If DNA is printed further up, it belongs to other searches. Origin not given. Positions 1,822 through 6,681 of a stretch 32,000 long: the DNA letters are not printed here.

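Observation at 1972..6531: Domain architecture of the 1519-aa protein: Mrr-like PD-(D/E)xK head, textbook NACHT motifs, and about 900 aa of unassignable C-terminus split by an acidic linker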

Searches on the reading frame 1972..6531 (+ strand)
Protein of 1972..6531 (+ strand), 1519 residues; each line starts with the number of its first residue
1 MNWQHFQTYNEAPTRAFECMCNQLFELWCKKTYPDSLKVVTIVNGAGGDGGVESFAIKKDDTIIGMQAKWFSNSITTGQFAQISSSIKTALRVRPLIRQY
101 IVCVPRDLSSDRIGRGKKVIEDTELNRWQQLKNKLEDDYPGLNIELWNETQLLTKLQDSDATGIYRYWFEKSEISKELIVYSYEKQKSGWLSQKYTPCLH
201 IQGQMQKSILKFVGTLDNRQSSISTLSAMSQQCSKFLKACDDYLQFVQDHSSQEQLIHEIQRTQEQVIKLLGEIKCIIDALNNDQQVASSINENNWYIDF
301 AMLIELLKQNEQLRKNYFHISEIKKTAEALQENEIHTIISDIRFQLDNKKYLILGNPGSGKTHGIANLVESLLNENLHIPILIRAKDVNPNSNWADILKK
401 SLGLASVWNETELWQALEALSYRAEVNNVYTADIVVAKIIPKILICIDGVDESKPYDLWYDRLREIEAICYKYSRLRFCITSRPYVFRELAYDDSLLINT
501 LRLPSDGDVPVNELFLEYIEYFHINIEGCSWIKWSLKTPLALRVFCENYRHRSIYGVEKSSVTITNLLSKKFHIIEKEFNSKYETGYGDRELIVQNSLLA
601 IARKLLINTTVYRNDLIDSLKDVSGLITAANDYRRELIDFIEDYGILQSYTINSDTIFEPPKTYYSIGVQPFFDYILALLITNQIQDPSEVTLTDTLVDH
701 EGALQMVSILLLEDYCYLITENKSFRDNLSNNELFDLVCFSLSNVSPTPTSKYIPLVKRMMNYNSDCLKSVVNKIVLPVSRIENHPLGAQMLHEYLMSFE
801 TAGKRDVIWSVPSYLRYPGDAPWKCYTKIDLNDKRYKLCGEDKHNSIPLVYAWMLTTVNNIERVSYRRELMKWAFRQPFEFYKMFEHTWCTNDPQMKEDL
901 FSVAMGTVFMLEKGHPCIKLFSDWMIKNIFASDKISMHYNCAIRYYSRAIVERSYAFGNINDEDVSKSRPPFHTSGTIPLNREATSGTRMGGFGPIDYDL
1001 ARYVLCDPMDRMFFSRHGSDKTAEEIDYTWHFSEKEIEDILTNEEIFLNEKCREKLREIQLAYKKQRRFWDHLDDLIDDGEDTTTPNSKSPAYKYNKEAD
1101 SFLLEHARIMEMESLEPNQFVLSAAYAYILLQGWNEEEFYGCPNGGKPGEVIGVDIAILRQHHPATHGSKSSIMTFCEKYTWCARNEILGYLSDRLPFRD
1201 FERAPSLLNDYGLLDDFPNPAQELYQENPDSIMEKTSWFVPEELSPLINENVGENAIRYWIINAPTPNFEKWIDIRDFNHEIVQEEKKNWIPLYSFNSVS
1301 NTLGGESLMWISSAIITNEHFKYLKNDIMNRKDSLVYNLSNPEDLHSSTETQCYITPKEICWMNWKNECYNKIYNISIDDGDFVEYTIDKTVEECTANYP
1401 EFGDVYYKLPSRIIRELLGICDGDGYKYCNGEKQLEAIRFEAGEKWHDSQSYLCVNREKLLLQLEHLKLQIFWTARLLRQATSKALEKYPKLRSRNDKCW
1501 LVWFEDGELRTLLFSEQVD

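Call 3: search_protein_families(library=pfam, proteins=[window:1972-6531:+], max_evalue=1)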
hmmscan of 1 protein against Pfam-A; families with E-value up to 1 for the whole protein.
window:1972-6531:+ (1519 aa): 7 families
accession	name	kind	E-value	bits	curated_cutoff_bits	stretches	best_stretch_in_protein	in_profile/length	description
PF24883.2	NPHP3_N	-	7.7e-08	33.1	24.8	1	348-483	22-164/164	Nephrocystin 3, N-terminal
PF20720.3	nSTAND3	-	0.00056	20.1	27.2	1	348-379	17-48/155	Novel STAND NTPase 3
PF13245.12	AAA_19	-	0.053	14.1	25.1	1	345-383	8-46/134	AAA domain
PF13401.12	AAA_22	-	0.055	14.2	27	1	352-418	9-76/130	AAA domain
PF01580.24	FtsK_SpoIIIE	-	0.081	12.8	24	1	350-374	41-65/221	FtsK/SpoIIIE family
PF04513.17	Baculo_PEP_C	-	0.087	13.3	38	1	200-283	31-110/140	Baculovirus polyhedron envelope protein, PEP, C terminus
PF13086.12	AAA_11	-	0.19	11.9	27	1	342-375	10-44/257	AAA domain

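Call 4: search_protein_families(library=padloc, proteins=[window:1972-6531:+], max_evalue=1)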
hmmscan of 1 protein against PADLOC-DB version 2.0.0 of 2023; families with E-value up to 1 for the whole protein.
window:1972-6531:+ (1519 aa): 6 families
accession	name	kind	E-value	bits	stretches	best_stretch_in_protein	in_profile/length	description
PDLC02164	Avs2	-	7.3e-78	260.6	1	1-1484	4-1465/1504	-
PDLC02162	Avs2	-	9.3e-55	184.2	2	2-975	4-939/1379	-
PDLC02161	Avs2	-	1.5e-48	163.4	2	2-548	2-525/1499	-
PDLC02166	Avs2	-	5.5e-27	91.7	1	15-490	19-460/1498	-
PDLC03920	MkoA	-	0.0021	14.4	1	124-385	429-668/1112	-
PDLC04140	mad8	-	0.0064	14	1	347-375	26-54/314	mads_8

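Call 5: search_protein_families(library=ncbifam, proteins=[window:1972-6531:+], max_evalue=1)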
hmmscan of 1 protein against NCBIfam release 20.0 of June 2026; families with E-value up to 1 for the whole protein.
window:1972-6531:+ (1519 aa): 3 families
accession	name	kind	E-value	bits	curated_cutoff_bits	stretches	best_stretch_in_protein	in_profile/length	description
NF010153.0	PRK13631.1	equivalog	0.018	14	463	1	316-365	20-69/320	cobalt transporter ATP-binding subunit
TIGR01447.1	recD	equivalog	0.018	13.7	310.15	1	238-375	102-190/597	exodeoxyribonuclease V subunit alpha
NF000584.1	PRK00009.1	equivalog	0.028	12.5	815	1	225-324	781-873/898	phosphoenolpyruvate carboxylase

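Call 6: search_solved_structures(query=window:1972-6531:+, max_evalue=1, show_alignments=2)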
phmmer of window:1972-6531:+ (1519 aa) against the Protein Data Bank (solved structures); distinct sequences matched with E-value up to 1: 0.

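Call 13: find_homologous_proteins(query=window:1972-6531:+, max_evalue=0.00001)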
Query window:1972-6531:+ (1519 aa): 328 proteins with E <= 0.00001 among 8000 candidates; the best 120 are listed.
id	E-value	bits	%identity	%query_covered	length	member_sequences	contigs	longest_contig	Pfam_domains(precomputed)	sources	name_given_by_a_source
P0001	0.0e+0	3210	90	100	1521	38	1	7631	PF24883.3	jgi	-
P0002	0.0e+0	3132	87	100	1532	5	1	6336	-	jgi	jgi:hypothetical protein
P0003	0.0e+0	3075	86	100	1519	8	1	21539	PF24883.3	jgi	jgi:hypothetical protein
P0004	0.0e+0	3039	85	100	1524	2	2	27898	-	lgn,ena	-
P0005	0.0e+0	3031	85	100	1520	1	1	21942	-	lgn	-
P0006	0.0e+0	3010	84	100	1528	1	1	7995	-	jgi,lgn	jgi:hypothetical protein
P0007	0.0e+0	2842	79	100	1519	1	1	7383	-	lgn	-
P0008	0.0e+0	2833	79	100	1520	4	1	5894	-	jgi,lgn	-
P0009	0.0e+0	2766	77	100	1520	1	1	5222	-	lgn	-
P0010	0.0e+0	2726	76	100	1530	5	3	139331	-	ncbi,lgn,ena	-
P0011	0.0e+0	2712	83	91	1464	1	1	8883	-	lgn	-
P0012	0.0e+0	2710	76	100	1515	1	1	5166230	-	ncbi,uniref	ncbi:hypothetical protein AB3U99_04875 [Niallia sp. JL1B1071]|uniref:hypothetical protein n=1 Tax=Ni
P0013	0.0e+0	2692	75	100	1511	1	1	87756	-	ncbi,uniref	ncbi:hypothetical protein AB1L05_22895 [Cytobacillus horneckiae]|uniref:NACHT domain-containing prot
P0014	0.0e+0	2690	76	100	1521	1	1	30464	PF24883.3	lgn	-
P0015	0.0e+0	2658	75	100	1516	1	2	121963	-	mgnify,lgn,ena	mgnify:CR=1 FL=1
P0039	0.0e+0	1235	41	100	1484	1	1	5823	PF24883.3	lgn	-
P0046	0.0e+0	1131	40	67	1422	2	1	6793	-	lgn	-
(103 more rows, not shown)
